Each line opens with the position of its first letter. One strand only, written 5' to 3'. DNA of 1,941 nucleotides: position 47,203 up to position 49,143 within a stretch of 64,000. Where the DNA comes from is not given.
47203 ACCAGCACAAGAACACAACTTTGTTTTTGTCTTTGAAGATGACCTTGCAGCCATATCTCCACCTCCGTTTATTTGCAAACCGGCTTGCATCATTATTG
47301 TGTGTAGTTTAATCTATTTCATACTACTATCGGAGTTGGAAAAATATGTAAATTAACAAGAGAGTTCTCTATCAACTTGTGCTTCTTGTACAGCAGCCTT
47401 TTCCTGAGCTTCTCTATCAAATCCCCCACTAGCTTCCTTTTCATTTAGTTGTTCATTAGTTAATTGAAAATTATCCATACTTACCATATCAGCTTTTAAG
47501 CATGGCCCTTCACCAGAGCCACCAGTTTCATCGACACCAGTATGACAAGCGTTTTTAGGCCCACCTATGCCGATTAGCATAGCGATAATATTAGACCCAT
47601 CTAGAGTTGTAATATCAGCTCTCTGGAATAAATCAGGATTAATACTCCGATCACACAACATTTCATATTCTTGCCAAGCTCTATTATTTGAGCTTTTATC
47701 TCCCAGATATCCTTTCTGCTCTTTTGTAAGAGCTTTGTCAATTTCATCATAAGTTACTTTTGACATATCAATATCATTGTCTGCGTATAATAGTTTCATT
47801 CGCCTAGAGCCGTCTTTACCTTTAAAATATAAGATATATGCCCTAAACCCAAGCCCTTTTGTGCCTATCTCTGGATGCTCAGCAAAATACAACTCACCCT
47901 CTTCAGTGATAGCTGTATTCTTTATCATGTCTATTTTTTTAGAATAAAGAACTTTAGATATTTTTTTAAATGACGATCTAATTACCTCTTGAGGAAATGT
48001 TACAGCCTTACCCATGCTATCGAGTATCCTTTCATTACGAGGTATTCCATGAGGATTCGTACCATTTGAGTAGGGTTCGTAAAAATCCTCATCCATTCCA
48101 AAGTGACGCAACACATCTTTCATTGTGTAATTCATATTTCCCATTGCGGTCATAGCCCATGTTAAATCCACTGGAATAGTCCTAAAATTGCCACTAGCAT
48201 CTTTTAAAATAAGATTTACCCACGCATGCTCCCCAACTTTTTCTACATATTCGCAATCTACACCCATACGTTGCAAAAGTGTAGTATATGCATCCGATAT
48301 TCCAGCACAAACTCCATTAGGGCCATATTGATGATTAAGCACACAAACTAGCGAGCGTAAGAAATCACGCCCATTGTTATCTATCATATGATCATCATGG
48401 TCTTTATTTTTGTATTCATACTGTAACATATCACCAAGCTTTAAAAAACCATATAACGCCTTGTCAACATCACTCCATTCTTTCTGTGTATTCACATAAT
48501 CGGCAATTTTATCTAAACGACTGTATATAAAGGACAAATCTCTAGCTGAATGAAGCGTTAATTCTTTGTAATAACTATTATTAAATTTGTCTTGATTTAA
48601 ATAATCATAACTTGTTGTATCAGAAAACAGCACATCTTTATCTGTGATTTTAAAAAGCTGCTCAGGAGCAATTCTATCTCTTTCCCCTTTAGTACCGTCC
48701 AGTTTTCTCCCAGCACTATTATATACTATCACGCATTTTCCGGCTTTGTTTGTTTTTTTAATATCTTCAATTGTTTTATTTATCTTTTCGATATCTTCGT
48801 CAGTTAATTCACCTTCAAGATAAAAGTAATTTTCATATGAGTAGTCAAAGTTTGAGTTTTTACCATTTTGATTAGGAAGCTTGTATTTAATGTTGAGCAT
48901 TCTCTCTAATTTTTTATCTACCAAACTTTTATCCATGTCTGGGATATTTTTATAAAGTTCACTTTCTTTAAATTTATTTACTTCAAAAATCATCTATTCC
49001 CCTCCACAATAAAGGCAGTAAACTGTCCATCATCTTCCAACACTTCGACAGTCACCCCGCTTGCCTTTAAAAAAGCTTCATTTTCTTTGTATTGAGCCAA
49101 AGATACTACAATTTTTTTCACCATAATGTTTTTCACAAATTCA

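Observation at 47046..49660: Accessory operon: LRR-like protein + transglutaminase-fold Cys-His-Asp protein + 51-aa Lys/Cys-rich peptide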

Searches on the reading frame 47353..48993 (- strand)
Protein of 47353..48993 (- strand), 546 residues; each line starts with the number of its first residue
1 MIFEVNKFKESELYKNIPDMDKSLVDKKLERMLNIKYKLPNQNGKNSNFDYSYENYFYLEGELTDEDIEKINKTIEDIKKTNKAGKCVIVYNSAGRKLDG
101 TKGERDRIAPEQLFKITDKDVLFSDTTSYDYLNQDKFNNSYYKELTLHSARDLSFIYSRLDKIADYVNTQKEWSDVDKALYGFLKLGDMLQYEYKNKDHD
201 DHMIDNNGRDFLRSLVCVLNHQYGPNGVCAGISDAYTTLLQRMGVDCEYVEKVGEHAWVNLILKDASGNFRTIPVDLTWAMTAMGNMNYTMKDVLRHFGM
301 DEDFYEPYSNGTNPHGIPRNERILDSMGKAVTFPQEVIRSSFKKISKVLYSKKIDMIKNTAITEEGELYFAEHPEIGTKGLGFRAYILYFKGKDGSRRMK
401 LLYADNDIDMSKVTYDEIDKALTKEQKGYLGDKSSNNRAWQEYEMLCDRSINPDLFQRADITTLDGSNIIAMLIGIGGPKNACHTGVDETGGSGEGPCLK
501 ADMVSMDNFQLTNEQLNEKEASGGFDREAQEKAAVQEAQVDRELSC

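Call 3: search_protein_families(library=pfam, proteins=[window:47353-48993:-], max_evalue=1)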
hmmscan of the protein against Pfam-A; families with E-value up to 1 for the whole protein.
window:47353-48993:- (546 aa): 2 families
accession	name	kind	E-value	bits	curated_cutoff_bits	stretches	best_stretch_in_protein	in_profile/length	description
PF01841.26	Transglut_core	-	0.026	15.2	23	1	223-264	51-99/108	Transglutaminase-like superfamily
PF04937.20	DUF659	-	0.18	11.9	34.7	1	59-93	6-40/152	Protein of unknown function (DUF 659)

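Call 4: search_protein_families(library=ncbifam, proteins=[window:47353-48993:-], max_evalue=1)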
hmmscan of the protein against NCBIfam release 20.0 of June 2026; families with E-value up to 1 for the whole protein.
window:47353-48993:- (546 aa): 0 families

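Call 6: find_homologous_proteins(query=window:47353-48993:-)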
Query window:47353-48993:- (546 aa): 2 proteins with E <= 0.001 among 8000 candidates.
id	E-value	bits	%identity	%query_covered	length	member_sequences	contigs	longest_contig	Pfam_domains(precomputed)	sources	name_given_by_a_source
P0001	0.0e+0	1183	100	94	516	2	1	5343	-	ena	-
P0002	8.3e-144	498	52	85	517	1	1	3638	PF00416.28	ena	-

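Call 8: find_encoding_contigs(protein=P0002, flank=10000)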
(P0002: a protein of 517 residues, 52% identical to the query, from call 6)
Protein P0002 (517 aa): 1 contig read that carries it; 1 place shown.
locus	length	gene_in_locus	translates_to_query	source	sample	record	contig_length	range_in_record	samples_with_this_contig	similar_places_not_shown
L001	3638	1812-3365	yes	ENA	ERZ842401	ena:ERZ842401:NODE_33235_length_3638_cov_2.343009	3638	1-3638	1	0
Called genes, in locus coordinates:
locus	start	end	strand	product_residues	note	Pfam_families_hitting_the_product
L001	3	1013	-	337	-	?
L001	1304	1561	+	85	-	PF01176:eIF-1a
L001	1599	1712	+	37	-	PF00444:Ribosomal_L36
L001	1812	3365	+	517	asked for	PF00416:Ribosomal_S13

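Call 9: find_encoding_contigs(protein=P0001, flank=10000)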
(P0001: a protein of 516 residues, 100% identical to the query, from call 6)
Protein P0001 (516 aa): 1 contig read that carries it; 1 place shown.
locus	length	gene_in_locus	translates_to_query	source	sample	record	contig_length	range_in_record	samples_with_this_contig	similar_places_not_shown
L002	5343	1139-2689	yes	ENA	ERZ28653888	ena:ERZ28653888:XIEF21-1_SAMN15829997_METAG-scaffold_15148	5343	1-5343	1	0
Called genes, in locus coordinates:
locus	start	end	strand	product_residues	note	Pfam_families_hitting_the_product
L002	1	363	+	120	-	?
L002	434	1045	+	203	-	-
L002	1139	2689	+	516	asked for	-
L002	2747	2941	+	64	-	-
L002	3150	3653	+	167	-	PF02075:RuvC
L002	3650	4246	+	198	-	PF01330:RuvA_N, PF14520:HHH_5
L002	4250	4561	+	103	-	-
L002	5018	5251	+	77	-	PF05491:WHD_RuvB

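Call 23: find_related_loci(query=A2, collection=genome_contigs, flank=10000)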
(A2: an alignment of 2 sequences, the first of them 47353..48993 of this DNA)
Query A2 (546 aa) in genome_contigs; peptide patterns used: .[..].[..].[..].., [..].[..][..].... (x = any residue, [..] = any of these).
100 stretches matched a pattern, but none encodes a relative of the query by tblastn (E <= 1e-3).

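Call 24: find_related_loci(query=A2, collection=metagenome_contigs, flank=10000)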
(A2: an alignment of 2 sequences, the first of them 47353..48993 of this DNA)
Query A2 (546 aa) in metagenome_contigs; peptide patterns used: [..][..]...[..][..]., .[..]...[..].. (x = any residue, [..] = any of these).
600 stretches matched a pattern, but none encodes a relative of the query by tblastn (E <= 1e-3).

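Call 25: search_protein_representatives(protein=window:47353-48993:-)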
Query: 546 residues. Proteins with E-value up to 0.001 (for the whole library): 77; up to 1e-10: 16; up to 1e-30: 1. The best 77 are listed.
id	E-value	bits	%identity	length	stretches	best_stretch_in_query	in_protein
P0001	0.0e+00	1183.2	100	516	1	33-546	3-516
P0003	1.8e-29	119.3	32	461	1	108-434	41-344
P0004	7.8e-29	117.2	31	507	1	107-437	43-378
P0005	1.0e-15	73.9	32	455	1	51-437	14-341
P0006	4.0e-15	72.0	33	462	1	74-377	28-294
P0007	5.4e-14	68.2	32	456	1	86-441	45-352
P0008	6.8e-14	67.9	33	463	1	54-309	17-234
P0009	1.3e-13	67.0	33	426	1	109-307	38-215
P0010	2.5e-12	62.7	32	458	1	47-288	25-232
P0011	2.7e-12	62.7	30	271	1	110-347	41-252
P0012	4.8e-12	61.8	32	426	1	98-349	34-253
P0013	2.4e-11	59.5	29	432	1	118-307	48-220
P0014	5.7e-11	58.3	32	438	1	99-314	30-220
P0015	8.8e-11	57.7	34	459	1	98-300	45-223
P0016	9.2e-11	57.6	30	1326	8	224-301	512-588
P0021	4.3e-10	55.4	32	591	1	110-309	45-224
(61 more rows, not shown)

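Call 26: search_protein_families(library=pfam, proteins=[P0003, P0004, P0005, P0006, P0007, P0008, P0009, P0010, P0016, P0021], max_evalue=0.1)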
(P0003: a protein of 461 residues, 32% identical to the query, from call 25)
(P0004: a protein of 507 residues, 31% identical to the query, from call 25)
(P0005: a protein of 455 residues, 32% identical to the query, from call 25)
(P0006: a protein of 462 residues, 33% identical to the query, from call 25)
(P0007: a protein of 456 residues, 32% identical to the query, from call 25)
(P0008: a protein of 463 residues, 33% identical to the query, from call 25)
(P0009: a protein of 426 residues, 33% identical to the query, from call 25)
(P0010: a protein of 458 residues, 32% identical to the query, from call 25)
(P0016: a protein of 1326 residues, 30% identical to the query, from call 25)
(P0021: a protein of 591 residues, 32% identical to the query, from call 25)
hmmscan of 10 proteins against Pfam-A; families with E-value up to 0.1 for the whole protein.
P0003 (461 aa): 2 families
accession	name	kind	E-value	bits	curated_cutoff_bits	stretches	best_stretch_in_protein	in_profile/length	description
PF01841.26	Transglut_core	-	8.6e-05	23.2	23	1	128-200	26-107/108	Transglutaminase-like superfamily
PF04473.18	DUF553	-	0.0047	16.8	20.5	1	96-176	4-82/140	Transglutaminase-like domain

P0004 (507 aa): 2 families
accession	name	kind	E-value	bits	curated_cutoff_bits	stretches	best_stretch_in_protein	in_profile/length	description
PF01841.26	Transglut_core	-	0.0045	17.7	23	1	104-196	9-100/108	Transglutaminase-like superfamily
PF04473.18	DUF553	-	0.043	13.7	20.5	0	97-178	4-82/140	Transglutaminase-like domain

P0005 (455 aa): 2 families
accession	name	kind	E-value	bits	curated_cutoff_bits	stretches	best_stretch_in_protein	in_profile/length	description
PF04473.18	DUF553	-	0.00073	19.5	20.5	1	102-203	2-112/140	Transglutaminase-like domain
PF18656.6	DUF5633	-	0.023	15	23.6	1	268-284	23-39/41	Family of unknown function (DUF5633)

P0006 (462 aa): 2 families
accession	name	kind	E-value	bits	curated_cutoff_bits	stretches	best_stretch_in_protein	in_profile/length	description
PF01841.26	Transglut_core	-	0.023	15.4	23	1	112-204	9-107/108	Transglutaminase-like superfamily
PF12562.13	Pox_I6_C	-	0.093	13.1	23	0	75-91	18-34/37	Poxvirus telomere-binding protein I6, C-terminal domain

P0007 (456 aa): 1 family
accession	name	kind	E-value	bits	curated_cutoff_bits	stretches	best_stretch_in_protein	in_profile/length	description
PF04096.20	Nucleoporin2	-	0.035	14.7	28.4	1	251-294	42-85/148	Nup98-96 autopeptidase S59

P0008 (463 aa): 1 family
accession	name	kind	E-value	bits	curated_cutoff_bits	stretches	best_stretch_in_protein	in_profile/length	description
PF01841.26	Transglut_core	-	0.054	14.2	23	0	115-187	13-80/108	Transglutaminase-like superfamily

P0009 (426 aa): 0 families

P0010 (458 aa): 2 families
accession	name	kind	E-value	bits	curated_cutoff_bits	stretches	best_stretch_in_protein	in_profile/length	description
PF01841.26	Transglut_core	-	7.6e-06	26.6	23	1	128-220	9-107/108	Transglutaminase-like superfamily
PF04473.18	DUF553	-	0.042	13.7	20.5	1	140-220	22-112/140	Transglutaminase-like domain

P0016 (1326 aa): 17 families
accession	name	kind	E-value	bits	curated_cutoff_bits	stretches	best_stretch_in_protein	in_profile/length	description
PF18947.5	HAMP_2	-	6e-302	974.8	24.3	11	417-483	1-67/67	HAMP domain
PF12729.13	4HB_MCP_1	-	9.5e-32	110.4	27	1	6-185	1-180/181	Four helix bundle sensory module for signal transduction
PF00672.30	HAMP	-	1.1e-26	93.4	25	1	210-261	1-52/53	HAMP domain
PF05491.19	RuvB_C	-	5.4e-25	87.6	24.7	0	885-908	37-60/72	RuvB C-terminal winged helix domain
PF15731.11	MqsA_antitoxin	-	4.2e-11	43.5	30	0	1194-1243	49-98/131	Antitoxin component of bacterial toxin-antitoxin system, MqsA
PF17908.6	APAF1_C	-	5.4e-10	39.8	22.8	0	893-948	49-104/135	APAF-1 helical domain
PF14747.11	DUF4473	-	1.3e-06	29.3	25.9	0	458-493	26-61/78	Domain of unknown function (DUF4473)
PF18402.7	Thioredoxin_14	-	2.3e-06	28.2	30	0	401-507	136-238/255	Thioredoxin-like domain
PF02203.21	TarH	-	3.4e-06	27.5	25.2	1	6-171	4-173/177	Tar ligand binding domain homologue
PF20686.2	CsoSCA_cat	-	3.9e-05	23.7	21.5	0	1027-1090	166-229/236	Carboxysome Shell Carbonic Anhydrase, catalytic domain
PF21865.2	TLN1-like_RS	-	5.3e-05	23.8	27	0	746-809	4-65/165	Talin 1-like, rod segment domain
PF07299.16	EF-G-binding_N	-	0.00012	22.9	27.1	0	556-572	5-21/83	Elongation factor G-binding protein, N-terminal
PF23343.2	REP_ORF2-G2P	-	0.00065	20.4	27.8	0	459-504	4-49/99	Replication-associated protein ORF2/G2P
PF13012.11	MitMem_reg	-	0.00091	19.5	26.6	0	776-822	12-59/113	Maintenance of mitochondrial structure and function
PF22728.1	NCH1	-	0.003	17.7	27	0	645-672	7-34/173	NACHT C-terminal Helical domain 1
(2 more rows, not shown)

P0021 (591 aa): 1 family
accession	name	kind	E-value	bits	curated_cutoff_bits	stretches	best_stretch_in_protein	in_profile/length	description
PF00943.25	Alpha_E2_glycop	-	0.056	12.6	27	1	289-354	26-89/403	Alphavirus E2 glycoprotein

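Call 28: find_encoding_contigs(protein=P0003, flank=6000, max_places=4)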
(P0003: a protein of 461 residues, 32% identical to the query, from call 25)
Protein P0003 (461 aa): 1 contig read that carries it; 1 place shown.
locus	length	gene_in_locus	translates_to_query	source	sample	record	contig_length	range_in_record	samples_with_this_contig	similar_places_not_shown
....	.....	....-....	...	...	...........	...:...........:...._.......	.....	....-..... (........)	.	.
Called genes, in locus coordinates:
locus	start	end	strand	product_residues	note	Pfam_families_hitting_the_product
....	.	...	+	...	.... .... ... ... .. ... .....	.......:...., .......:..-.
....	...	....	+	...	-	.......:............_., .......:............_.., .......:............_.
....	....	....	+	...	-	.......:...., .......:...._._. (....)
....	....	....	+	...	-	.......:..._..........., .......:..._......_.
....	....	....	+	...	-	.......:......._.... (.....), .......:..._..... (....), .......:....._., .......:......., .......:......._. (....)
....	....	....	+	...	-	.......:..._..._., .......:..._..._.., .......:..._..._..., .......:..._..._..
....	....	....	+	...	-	-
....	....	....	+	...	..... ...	-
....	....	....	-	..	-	-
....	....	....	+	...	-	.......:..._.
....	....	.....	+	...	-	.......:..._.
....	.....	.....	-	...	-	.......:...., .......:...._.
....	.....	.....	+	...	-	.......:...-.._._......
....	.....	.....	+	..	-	-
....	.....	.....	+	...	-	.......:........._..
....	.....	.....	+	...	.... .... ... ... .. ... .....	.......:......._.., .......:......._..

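Call 29: list_cluster_members(proteins=[P0003, P0004, P0005, P0006, P0007, P0008, P0009, P0010, P0012, P0021])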
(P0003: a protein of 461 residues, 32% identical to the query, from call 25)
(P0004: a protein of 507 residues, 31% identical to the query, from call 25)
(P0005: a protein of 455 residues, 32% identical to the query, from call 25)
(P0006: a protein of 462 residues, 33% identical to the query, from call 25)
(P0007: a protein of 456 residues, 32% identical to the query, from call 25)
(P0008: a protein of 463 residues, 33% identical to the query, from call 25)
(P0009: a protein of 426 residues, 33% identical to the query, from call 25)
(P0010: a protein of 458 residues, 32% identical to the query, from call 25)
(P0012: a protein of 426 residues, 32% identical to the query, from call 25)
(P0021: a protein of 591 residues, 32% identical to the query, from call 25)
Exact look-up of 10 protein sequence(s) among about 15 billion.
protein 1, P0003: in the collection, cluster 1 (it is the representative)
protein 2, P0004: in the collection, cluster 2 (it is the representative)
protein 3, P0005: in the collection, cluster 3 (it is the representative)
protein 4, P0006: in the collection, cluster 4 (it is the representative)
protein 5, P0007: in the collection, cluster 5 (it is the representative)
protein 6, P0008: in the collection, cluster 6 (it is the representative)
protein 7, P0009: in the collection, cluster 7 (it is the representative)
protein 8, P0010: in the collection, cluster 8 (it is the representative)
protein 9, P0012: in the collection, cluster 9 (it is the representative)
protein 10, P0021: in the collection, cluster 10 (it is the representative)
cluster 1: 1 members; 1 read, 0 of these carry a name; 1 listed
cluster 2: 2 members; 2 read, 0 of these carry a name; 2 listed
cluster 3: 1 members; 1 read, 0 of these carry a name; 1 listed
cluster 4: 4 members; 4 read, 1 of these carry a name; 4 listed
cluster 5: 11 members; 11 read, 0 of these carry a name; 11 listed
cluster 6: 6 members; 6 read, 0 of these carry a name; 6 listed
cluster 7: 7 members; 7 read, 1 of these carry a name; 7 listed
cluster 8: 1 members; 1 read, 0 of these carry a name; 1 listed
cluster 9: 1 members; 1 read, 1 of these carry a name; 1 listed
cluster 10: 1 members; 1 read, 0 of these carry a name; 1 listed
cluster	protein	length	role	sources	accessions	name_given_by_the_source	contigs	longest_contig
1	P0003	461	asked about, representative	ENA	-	-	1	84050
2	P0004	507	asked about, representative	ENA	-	-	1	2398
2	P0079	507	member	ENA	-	-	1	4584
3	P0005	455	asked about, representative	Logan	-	-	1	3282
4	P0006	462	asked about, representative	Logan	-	-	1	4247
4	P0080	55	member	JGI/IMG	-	hypothetical protein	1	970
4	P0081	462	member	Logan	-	-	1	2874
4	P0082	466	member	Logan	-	-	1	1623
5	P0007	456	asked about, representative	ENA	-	-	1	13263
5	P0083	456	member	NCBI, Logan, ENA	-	-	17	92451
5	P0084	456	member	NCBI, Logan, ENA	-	-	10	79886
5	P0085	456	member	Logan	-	-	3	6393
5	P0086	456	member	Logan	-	-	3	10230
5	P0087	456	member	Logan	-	-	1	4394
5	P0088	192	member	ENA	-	-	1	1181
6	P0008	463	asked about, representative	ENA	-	-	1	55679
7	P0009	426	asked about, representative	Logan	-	-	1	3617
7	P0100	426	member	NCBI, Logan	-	-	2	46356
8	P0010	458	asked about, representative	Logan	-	-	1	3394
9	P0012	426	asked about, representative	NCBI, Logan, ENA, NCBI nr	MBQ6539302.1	MAG: hypothetical protein IJL76_03380 [Bacilli bacterium] | hypothetical protein [Bacilli bacterium]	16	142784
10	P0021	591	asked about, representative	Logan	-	-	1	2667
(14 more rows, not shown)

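Call 33: find_encoding_contigs(protein=P0079, flank=6000, max_places=3)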
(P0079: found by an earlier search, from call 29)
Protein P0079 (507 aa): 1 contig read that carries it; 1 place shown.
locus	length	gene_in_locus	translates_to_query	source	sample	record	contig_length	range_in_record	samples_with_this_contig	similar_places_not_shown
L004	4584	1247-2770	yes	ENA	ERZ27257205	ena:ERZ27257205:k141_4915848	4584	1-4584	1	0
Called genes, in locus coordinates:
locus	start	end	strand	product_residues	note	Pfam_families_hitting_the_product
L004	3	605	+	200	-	?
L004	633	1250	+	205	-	-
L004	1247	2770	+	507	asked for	-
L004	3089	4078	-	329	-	PF13379:NMT1_2, PF09084:NMT1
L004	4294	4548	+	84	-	-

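Call 34: find_encoding_contigs(protein=P0012, flank=6000, max_places=3)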
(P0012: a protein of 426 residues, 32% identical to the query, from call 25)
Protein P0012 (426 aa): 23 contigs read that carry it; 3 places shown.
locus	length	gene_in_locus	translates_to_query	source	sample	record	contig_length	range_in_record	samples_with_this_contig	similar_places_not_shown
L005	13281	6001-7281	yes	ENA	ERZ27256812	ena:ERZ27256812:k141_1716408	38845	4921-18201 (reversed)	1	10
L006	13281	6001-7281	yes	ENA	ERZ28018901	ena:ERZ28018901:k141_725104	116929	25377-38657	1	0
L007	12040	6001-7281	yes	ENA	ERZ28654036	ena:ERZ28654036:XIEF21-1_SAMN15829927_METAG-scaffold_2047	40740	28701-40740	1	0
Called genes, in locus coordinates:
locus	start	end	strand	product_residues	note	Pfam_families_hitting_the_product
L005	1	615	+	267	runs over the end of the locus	-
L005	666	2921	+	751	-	PF02534:T4SS-DNA_transf, PF01935:DUF87 (weak), PF10412:TrwB_AAD_bind, PF12696:TraG-D_C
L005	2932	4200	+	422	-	-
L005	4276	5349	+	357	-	PF02646:RmuC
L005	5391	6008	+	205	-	-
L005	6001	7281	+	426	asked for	PF01841:Transglut_core (weak)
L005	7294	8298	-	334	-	PF00579:tRNA-synt_1b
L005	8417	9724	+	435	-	PF05697:Trigger_N, PF00254:FKBP_C, PF05698:Trigger_C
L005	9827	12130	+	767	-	PF02190:LON_substr_bdg, PF00004:AAA, PF07724:AAA_2 (faint), PF07728:AAA_5, PF22667:Lon_lid, PF05362:Lon_C, PF13541:ChlI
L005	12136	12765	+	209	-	-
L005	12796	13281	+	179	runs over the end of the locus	PF02915:Rubrerythrin, PF21349:RUBY_RBDX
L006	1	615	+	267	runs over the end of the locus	-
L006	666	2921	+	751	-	PF02534:T4SS-DNA_transf, PF01935:DUF87 (weak), PF10412:TrwB_AAD_bind, PF12696:TraG-D_C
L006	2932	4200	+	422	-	-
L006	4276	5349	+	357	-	PF02646:RmuC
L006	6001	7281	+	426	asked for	PF01841:Transglut_core (weak)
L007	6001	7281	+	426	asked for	PF01841:Transglut_core (weak)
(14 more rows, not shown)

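Call 48: search_solved_structures(query=A3, max_evalue=1, show_alignments=2)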
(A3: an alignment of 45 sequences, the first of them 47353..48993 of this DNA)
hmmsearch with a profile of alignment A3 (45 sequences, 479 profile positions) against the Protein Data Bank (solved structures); distinct sequences matched with E-value up to 1: 1.
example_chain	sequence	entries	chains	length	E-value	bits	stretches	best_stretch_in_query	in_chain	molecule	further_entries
9crn_A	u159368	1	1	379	3.1e-14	56.3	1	109-238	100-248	Transglutaminase-like domain-containing protein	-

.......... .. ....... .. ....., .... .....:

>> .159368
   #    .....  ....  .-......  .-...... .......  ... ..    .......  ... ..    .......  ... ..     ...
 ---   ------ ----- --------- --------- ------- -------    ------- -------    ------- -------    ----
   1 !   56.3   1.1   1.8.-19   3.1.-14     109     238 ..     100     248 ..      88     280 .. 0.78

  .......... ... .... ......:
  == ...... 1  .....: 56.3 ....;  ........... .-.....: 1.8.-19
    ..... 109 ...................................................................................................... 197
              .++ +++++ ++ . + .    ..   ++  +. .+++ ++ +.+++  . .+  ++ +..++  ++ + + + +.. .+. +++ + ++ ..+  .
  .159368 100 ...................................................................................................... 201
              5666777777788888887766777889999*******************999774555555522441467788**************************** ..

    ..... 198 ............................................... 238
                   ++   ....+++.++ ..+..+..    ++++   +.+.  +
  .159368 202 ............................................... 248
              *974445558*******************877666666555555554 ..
